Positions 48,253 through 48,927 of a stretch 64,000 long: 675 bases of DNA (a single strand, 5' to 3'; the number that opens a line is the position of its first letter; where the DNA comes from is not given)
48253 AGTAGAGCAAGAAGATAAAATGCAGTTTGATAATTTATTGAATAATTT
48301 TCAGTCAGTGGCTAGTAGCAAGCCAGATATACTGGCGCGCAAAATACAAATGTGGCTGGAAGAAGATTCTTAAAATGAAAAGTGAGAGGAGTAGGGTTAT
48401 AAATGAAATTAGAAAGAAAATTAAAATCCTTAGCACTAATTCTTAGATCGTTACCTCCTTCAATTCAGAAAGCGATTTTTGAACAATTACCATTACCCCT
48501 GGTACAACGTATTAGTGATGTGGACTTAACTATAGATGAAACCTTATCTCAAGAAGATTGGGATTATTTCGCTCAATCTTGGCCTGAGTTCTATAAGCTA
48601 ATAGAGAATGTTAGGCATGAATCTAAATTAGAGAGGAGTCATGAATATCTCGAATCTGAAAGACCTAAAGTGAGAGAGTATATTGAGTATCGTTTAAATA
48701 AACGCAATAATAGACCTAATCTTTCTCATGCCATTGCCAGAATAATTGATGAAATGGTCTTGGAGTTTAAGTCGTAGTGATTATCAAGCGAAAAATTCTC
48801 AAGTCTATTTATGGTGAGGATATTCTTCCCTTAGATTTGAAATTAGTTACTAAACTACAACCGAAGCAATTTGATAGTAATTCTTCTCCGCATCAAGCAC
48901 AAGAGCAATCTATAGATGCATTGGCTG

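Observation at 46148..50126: Minimal flagellar cluster: fliE-fliF, a 124 aa ORF in place of fliG, and FliH with a long acidic tail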

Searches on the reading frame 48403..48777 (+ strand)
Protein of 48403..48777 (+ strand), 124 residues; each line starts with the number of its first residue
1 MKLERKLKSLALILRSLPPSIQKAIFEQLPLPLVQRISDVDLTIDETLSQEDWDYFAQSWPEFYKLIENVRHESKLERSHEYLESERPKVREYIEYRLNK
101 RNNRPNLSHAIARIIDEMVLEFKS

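Call 3: search_protein_families(library=pfam, proteins=[window:48403-48777:+], max_evalue=1)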
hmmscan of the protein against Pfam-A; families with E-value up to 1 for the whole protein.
window:48403-48777:+ (124 aa): 1 family
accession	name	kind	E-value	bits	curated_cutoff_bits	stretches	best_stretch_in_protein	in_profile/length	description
PF05205.17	COMPASS-Shg1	-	0.055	14.7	24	1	73-119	41-87/102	COMPASS (Complex proteins associated with Set1p) component shg1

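Call 4: search_protein_families(library=ncbifam, proteins=[window:48403-48777:+], max_evalue=1)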
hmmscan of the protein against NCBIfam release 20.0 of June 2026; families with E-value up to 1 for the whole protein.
window:48403-48777:+ (124 aa): 2 families
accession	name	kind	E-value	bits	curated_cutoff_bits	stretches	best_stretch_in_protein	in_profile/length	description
NF043042.1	T4SS_Lem8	equivalog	0.0056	15.4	1000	1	33-119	83-169/524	Dot/Icm T4SS effector Lem8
NF001752.0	PRK00481.1-1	equivalog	0.12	11.8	221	1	63-111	40-88/242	NAD-dependent protein deacylase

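Call 8: find_homologous_proteins(query=window:48403-48777:+, max_evalue=0.01)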
Query window:48403-48777:+ (124 aa): 48 proteins with E <= 0.01 among 54 candidates.
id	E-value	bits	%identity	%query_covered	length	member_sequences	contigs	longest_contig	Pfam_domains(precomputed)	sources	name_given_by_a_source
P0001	2.0e-69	249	93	100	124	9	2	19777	-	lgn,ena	-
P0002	1.2e-62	228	87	98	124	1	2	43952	-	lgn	-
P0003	5.1e-62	226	88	98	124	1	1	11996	-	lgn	-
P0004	2.0e-61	224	86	98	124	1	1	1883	-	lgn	-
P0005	5.2e-59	216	82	98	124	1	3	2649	-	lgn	-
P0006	6.9e-59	215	80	98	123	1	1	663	-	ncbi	-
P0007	7.6e-56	206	79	98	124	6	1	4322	-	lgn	-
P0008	7.2e-54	199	75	98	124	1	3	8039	-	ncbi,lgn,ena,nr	ncbi:MAG: hypothetical protein OXU45_05225 [Candidatus Melainabacteria bacterium]|nr:hypothetical pr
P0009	7.3e-54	199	75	98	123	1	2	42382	-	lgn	-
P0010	1.4e-53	198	75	98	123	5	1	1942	-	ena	-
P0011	3.3e-53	197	74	98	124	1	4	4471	-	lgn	-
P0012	5.5e-53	196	75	98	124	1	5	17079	-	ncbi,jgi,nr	ncbi:MAG: hypothetical protein LW817_05965 [Candidatus Caenarcaniphilales bacterium]|jgi:hypothetica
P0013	1.0e-52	196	74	98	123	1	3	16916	-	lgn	-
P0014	1.0e-52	196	73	98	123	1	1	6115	-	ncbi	-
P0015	2.2e-52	194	73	96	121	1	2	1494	-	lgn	-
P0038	5.9e-47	177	66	96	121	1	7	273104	-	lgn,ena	-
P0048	7.5e-31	125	52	95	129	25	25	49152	-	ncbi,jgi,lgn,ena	ncbi:MAG: hypothetical protein ACOYK1_00545 [Vampirovibrionia bacterium]|jgi:hypothetical protein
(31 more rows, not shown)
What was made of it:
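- On FliG (flagellar rotor/switch protein): All 48 homologue clusters are 119-129 aa (call 8).
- Checked: Its 48 homologue clusters are all 119-129 aa long (call 8).
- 48 clusters of homologues, all 119-129 aa (call 8).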

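Call 9: search_solved_structures(query=window:48403-48777:+, max_evalue=10, show_alignments=3)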
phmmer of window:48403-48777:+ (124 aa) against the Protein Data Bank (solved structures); distinct sequences matched with E-value up to 10: 0.

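Call 13: search_solved_structures(query=A1, max_evalue=10, show_alignments=4)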
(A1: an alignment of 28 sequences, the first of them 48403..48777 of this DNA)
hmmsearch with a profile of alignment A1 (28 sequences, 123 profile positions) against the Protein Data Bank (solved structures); distinct sequences matched with E-value up to 10: 1.
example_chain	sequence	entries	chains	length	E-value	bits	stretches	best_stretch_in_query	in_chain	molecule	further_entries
9vkd_A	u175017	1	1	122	0.36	14.6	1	38-120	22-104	De novo designed zinc hydrolase 2-8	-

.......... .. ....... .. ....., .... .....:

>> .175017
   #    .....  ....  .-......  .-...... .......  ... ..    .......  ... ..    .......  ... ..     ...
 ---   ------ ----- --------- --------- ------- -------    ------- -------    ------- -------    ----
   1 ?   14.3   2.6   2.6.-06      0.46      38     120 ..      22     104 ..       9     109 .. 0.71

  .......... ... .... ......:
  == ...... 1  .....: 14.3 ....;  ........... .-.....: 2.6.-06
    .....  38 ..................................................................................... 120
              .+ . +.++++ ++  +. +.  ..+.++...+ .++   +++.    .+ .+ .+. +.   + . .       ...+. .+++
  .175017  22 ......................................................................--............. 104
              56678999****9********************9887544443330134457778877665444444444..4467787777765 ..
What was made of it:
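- Tried and rejected: Sequence and profile searches of the PDB found nothing relevant (calls 9, 13).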

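Call 14: find_encoding_contigs(protein=P0038, flank=10000, max_places=2)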
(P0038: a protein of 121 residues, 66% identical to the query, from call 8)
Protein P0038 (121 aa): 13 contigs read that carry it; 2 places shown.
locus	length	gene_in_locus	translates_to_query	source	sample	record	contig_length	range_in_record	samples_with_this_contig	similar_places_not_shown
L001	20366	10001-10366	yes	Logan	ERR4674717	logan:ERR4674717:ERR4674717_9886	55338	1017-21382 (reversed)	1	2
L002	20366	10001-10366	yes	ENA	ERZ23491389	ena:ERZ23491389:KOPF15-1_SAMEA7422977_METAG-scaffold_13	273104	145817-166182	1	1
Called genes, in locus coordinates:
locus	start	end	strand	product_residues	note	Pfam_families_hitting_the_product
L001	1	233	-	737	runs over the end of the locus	-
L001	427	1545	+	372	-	PF00478:IMPDH, PF03060:NMO (weak), PF00977:His_biosynth (faint), PF01070:FMN_dh (weak), PF01645:Glu_synthase (weak)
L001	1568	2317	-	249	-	PF04321:RmlD_sub_bind (faint), PF16363:GDP_Man_Dehyd (weak), PF01370:Epimerase, PF02719:Polysacc_synt_2 (weak)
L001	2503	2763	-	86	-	-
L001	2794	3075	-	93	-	-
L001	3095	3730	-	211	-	-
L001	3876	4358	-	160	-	PF01842:ACT, PF22629:ACT_AHAS_ss, PF13710:ACT_5 (weak), PF10369:ALS_ss_C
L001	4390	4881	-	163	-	PF00583:Acetyltransf_1, PF13508:Acetyltransf_7, PF14542:Acetyltransf_CG (weak)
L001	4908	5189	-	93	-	-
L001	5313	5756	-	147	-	PF02502:LacAB_rpiB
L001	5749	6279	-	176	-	PF00213:OSCP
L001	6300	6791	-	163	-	PF00430:ATP-synt_B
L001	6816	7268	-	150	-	PF00430:ATP-synt_B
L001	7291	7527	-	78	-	PF00137:ATP-synt_C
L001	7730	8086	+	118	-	PF02049:FliE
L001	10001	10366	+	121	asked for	-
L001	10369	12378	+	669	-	PF02108:FliH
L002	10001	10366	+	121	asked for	-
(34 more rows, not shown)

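Call 15: find_encoding_contigs(protein=P0048, flank=10000, max_places=2)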
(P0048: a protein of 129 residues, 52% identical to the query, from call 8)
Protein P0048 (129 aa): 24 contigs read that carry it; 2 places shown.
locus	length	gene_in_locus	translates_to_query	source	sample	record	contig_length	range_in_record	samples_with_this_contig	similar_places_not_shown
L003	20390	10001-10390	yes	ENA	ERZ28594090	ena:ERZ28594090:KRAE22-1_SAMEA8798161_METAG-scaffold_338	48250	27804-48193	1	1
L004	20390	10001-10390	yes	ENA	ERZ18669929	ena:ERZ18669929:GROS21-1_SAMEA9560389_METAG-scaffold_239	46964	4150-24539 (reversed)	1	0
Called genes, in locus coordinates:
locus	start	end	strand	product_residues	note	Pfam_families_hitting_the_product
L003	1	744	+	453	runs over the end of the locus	-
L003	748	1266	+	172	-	PF01782:RimM, PF05239:PRC (weak), PF24986:PRC_RimM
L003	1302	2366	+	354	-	PF00478:IMPDH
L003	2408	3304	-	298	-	PF01370:Epimerase, PF04321:RmlD_sub_bind (faint), PF16363:GDP_Man_Dehyd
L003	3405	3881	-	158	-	-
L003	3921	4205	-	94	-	-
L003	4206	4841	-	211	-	-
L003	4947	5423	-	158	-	PF01842:ACT, PF22629:ACT_AHAS_ss, PF13710:ACT_5, PF10369:ALS_ss_C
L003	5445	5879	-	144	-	PF02502:LacAB_rpiB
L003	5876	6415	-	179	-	PF00213:OSCP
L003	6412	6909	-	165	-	PF00430:ATP-synt_B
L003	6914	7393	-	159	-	-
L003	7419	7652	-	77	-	PF00137:ATP-synt_C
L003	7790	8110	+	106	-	PF02049:FliE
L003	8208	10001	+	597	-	PF01514:YscJ_FliF, PF08345:YscJ_FliF_C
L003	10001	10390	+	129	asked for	-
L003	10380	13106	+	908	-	-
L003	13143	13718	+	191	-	PF08712:Nfu_N, PF01106:NifU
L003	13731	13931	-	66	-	-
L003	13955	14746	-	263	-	PF02673:BacA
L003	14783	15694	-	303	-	PF01746:tRNA_m1G_MT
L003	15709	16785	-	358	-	PF11805:DUF3326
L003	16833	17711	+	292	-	-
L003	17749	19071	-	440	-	PF21760:SecD_1st, PF22599:SecDF_P1_head, PF02355:SecD_SecF_C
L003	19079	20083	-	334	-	PF00288:GHMP_kinases_N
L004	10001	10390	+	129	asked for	-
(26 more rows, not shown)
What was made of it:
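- The order atpH-F-G-E, then divergently fliE-fliF-ORF12x-fliH(long), then nfu, is conserved down to 49% identity (calls 14, 15).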

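Call 20: predict_structure(alignment_id=A1)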
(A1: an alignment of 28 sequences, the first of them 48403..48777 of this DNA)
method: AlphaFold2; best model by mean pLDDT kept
length: 124 residues; sequences in the alignment: 28
mean_pLDDT: 79.0   pTM: 0.52
mean pLDDT of the five models: 79.0, 78.8, 75.6, 73.6, 73.5
residues with pLDDT >= 90: 0; 70-90: 107; 50-70: 15; < 50: 2
segments of 3 or more residues with pLDDT < 50: none
pLDDT, mean of each block of 10 residues (from residue 1): 79 84 86 86 68 84 84 75 73 81 80 79 49
secondary structure, 60 per line:
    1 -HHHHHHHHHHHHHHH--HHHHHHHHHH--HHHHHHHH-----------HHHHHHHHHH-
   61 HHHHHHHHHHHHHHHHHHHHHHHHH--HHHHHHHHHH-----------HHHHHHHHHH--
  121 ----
elements in order: H2-16 H19-28 H31-38 H50-59 H61-85 H88-97 H109-118
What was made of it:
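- The protein is small and all-helical (call 20). The model has seven short helices, not the two-helix coiled coil of FliJ (call 20).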

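Call 22: fold_search(model_id=the predicted structure, library=pdb)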
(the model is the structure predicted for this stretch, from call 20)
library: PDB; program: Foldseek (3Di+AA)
matches with E <= 10: 5; with E <= 0.001: 0
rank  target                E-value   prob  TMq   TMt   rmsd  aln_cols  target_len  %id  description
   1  5tdy_D                3.2e+00  0.25  0.35  0.46   9.4        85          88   15  Structure of cofolded FliFc:FliGn complex from Thermotoga maritima (released 2017-01-25)
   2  8umx_B                4.2e+00  0.12  0.35  0.15  15.9       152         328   12  Cryo-EM structure of a single subunit of a Clockwise-locked form of the Salmonella enterica Typhimurium flagellar C-ri (released 2024-01-24)
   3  8wiw_3                4.7e+00  0.12  0.38  0.16  17.2       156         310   10  Cryo-EM structure of the flagellar C ring in the CW state (released 2024-09-04)
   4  7dwn_A                8.2e+00  0.04  0.25  0.14  13.4       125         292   12  Crystal structure of Vibrio fischeri DarR in complex with DNA reveals the transcriptional activation mechanism of LTTR (released 2021-07-07)
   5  6jbq_F                9.1e+00  0.03  0.26  0.19  24.2       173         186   13  CryoEM structure of Escherichia coli sigmaE transcription initiation complex containing 5nt of RNA (released 2019-05-29)
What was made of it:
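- On FliG (flagellar rotor/switch protein): The top Foldseek hit is 5tdy_D at E 3.2 (call 22).
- Closest known: FliG N-terminal domain in complex with the FliF C-terminal tail. Same: 5tdy_D is the best Foldseek hit (call 22).
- The top Foldseek hit is 5tdy_D, the FliF-C:FliG-N complex (call 22). The Foldseek E-value is 3.2 (call 22).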

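Call 31: search_protein_families(library=pfam, proteins=[L003:10380-13106:+], max_evalue=1)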
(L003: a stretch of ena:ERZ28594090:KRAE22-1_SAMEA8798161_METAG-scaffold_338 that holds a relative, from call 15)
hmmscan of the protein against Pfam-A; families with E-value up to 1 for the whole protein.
L003:10380-13106:+ (908 aa): 3 families
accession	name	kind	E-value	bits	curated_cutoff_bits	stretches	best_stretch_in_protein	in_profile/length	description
PF02108.21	FliH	-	1.2e-15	58.1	24.1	1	163-289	5-127/128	Flagellar assembly protein FliH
PF18433.6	DUF5610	-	0.0018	19.2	26.4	1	79-176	9-107/117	Domain of unknown function (DUF5610)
PF15633.11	Tox-ART-HYD1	-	0.034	15.2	25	0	445-516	21-92/97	HYD1 signature containing ADP-ribosyltransferase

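Call 32: search_protein_representatives(alignment_id=A1)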
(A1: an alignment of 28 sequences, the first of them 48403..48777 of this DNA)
Query: 28 sequences, 123 profile positions. Proteins with E-value up to 0.001 (for the whole library): 6; up to 1e-10: 5; up to 1e-30: 3. The best 6 are listed.
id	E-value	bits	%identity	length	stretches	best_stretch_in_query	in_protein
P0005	2.9e-60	218.5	-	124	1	1-122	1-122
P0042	1.7e-44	167.5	-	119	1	3-96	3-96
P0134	2.3e-37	144.5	-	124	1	2-120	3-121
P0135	8.9e-16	74.8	-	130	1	4-121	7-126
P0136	2.7e-11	60.3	-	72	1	73-122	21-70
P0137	6.3e-04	36.5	-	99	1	35-119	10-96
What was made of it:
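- An exhaustive profile search of 1.84 billion proteins found only 6 short relatives and no FliG (call 32). All similarity scores to FliG are sub-threshold (calls 3, 13, 22, 32).
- Tried and rejected: An exhaustive HMMER profile search of 1.84 billion representative proteins found only 6 short relatives and no bridge to FliG (call 32).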

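Call 33: search_protein_families(library=pfam, alignment_id=A1, max_evalue=10)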
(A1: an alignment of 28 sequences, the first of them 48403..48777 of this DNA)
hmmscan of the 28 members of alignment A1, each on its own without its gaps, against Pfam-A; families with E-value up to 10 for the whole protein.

A. member 1, window:48403-48777:+ (124 aa): 1 family
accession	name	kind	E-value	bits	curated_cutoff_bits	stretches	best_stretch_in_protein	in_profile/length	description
PF05205.17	COMPASS-Shg1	-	0.055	14.7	24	1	73-119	41-87/102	COMPASS (Complex proteins associated with Set1p) component shg1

B. families by the number of members that match (of 28 scanned): 11 families
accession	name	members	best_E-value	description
PF14842.11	FliG_N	6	0.0097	FliG N-terminal domain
PF23942.1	DUF7277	5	0.036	Domain of unknown function (DUF7277)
PF14929.12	TAF1_subA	3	0.03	TAF RNA Polymerase I subunit A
PF22999.2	LTN1_E3_ligase_6th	3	0.048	LTN1 family HEAT repeat region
PF07052.16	Hep_59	2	0.0033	Hepatocellular carcinoma-associated antigen 59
PF13701.12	DDE_Tnp_1_4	2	0.051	Transposase DDE domain group 1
PF05205.17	COMPASS-Shg1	1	0.055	COMPASS (Complex proteins associated with Set1p) component shg1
PF03448.22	MgtE_N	1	0.091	MgtE intracellular N domain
PF05871.18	ESCRT-II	1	0.095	ESCRT-II complex subunit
PF10806.13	SAM35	1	0.12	SAM35, subunit of SAM coomplex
PF00538.25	Linker_histone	1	0.16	linker histone H1 and H5 family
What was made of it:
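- There is no Pfam hit to FliJ, FliT, FliS or FlgN (calls 3, 33).
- Tried and rejected: The model has seven short helices and no such Pfam hit (calls 20, 33).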

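Call 78: search_solved_structures(query=A5, max_evalue=10, show_alignments=5)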
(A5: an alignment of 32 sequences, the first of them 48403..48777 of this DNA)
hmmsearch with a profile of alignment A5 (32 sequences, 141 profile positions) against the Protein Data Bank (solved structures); distinct sequences matched with E-value up to 10: 8.
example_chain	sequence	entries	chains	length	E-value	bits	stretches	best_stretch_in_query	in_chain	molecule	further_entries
1lkv_X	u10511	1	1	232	0.27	14.5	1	14-104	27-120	FLAGELLAR MOTOR SWITCH PROTEIN FLIG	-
3hjl_A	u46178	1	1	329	0.32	14.3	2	13-109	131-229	Flagellar motor switch protein fliG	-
4uer_F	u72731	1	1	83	0.8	13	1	88-123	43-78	EIF1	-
6gsn_m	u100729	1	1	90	0.88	12.9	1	88-123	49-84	Eukaryotic translation initiation factor eIF-1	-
3usy_A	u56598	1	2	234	0.96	12.8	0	15-78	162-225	Flagellar motor switch protein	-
6gsm_m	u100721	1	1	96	1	12.7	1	88-123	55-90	Eukaryotic translation initiation factor eIF-1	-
3usw_A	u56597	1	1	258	1.8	11.9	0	15-78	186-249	Flagellar motor switch protein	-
2oba_A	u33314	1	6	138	2.2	11.6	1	28-80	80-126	Probable 6-pyruvoyl tetrahydrobiopterin synthase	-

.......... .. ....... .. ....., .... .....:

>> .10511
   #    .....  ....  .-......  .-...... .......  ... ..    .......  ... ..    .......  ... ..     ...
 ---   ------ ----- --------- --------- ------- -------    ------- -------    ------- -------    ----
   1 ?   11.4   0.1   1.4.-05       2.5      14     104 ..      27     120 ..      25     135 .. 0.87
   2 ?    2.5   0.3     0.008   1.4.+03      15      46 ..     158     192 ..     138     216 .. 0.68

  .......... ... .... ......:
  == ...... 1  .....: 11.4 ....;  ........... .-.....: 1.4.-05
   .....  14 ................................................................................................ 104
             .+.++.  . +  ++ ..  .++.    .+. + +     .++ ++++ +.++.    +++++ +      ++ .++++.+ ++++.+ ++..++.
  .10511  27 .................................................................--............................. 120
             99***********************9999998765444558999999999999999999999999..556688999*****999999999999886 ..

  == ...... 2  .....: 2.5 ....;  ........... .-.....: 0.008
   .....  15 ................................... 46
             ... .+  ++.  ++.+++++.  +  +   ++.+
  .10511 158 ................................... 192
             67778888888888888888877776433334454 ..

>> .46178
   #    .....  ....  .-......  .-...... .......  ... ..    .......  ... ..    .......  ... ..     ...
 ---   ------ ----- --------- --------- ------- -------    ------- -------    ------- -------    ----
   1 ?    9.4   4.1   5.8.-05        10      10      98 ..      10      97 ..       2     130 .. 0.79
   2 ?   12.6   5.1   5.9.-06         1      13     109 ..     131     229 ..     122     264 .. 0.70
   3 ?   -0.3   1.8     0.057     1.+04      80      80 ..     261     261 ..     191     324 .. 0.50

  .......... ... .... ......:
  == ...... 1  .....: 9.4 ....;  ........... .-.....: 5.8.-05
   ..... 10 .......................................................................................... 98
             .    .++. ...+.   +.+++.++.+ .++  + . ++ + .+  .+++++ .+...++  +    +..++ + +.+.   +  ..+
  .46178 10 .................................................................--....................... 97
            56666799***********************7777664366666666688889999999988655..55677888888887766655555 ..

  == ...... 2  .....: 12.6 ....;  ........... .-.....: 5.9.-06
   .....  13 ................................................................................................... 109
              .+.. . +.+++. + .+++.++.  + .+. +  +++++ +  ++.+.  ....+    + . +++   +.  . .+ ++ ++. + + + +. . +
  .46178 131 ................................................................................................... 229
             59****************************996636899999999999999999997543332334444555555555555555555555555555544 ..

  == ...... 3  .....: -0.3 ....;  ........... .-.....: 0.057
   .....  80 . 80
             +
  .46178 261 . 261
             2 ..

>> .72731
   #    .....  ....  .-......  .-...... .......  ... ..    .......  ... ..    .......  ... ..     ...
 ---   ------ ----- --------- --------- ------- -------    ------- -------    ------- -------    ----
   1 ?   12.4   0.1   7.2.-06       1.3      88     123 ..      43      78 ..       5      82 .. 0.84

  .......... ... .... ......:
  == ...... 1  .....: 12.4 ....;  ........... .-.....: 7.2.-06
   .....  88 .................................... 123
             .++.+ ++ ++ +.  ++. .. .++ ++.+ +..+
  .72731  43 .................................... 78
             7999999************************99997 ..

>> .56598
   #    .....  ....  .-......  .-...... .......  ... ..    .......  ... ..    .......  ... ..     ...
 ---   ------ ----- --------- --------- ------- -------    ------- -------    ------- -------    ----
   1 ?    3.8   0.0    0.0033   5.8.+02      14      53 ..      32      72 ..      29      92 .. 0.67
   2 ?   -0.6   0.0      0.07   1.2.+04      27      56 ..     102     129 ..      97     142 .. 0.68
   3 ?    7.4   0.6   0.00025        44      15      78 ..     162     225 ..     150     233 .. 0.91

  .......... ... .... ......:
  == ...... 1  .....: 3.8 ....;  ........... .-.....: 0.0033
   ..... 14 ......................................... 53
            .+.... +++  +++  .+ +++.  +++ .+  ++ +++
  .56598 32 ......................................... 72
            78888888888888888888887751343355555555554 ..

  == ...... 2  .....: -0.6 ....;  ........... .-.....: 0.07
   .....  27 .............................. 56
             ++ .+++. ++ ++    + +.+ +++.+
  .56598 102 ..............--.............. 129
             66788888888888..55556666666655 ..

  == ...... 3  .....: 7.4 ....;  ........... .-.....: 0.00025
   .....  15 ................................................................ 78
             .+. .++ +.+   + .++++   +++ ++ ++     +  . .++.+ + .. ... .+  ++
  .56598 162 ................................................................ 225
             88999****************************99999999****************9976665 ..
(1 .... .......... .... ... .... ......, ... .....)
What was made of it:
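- On FliG (flagellar rotor/switch protein): The top two PDB profile hits are FliG, at E 0.27 and 0.32 (call 78).
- The top two PDB profile hits are FliG, and 4 of the top 8 are FliG (call 78).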

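Call 79: search_protein_families(library=pfam, alignment_id=A5, max_evalue=10)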
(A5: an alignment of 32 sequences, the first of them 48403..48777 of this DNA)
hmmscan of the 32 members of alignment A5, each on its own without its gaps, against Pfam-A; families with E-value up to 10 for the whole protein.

A. member 1, window:48403-48777:+ (124 aa): 1 family
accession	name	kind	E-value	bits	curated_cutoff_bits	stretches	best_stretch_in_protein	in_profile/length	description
PF05205.17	COMPASS-Shg1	-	0.055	14.7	24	1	73-119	41-87/102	COMPASS (Complex proteins associated with Set1p) component shg1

B. families by the number of members that match (of 32 scanned): 53 families (the first 25 are shown)
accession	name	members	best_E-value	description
PF03448.22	MgtE_N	11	0.00048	MgtE intracellular N domain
PF20605.4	Antitox_RHH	6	0.023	Antitoxin-like ribbon-helix-helix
PF14842.11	FliG_N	5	0.0032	FliG N-terminal domain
PF14841.11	FliG_M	3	0.00077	FliG middle domain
PF04533.18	Herpes_U44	2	0.014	Herpes virus U44 protein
PF01706.21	FliG_C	2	0.023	FliG C-terminal domain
PF02965.22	Met_synt_B12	2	0.031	Vitamin B12 dependent methionine synthase, activation domain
PF05205.17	COMPASS-Shg1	2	0.037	COMPASS (Complex proteins associated with Set1p) component shg1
PF07735.22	FBA_2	2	0.046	F-box associated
PF13701.12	DDE_Tnp_1_4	2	0.047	Transposase DDE domain group 1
PF09349.15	OHCU_decarbox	2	0.065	OHCU decarboxylase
PF23942.1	DUF7277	2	0.11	Domain of unknown function (DUF7277)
PF12731.12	Mating_N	1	0.0024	Mating-type protein beta 1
PF13246.12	Cation_ATPase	1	0.0031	Cation transport ATPase (P-type)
PF25746.1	Phage_Repressor_c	1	0.0086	Streptomyces phage repressor protein c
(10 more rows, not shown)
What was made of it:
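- Sub-threshold Pfam matches among 32 members: MgtE_N 11, FliG_N 5, FliG_M 3, FliG_C 2 (call 79).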
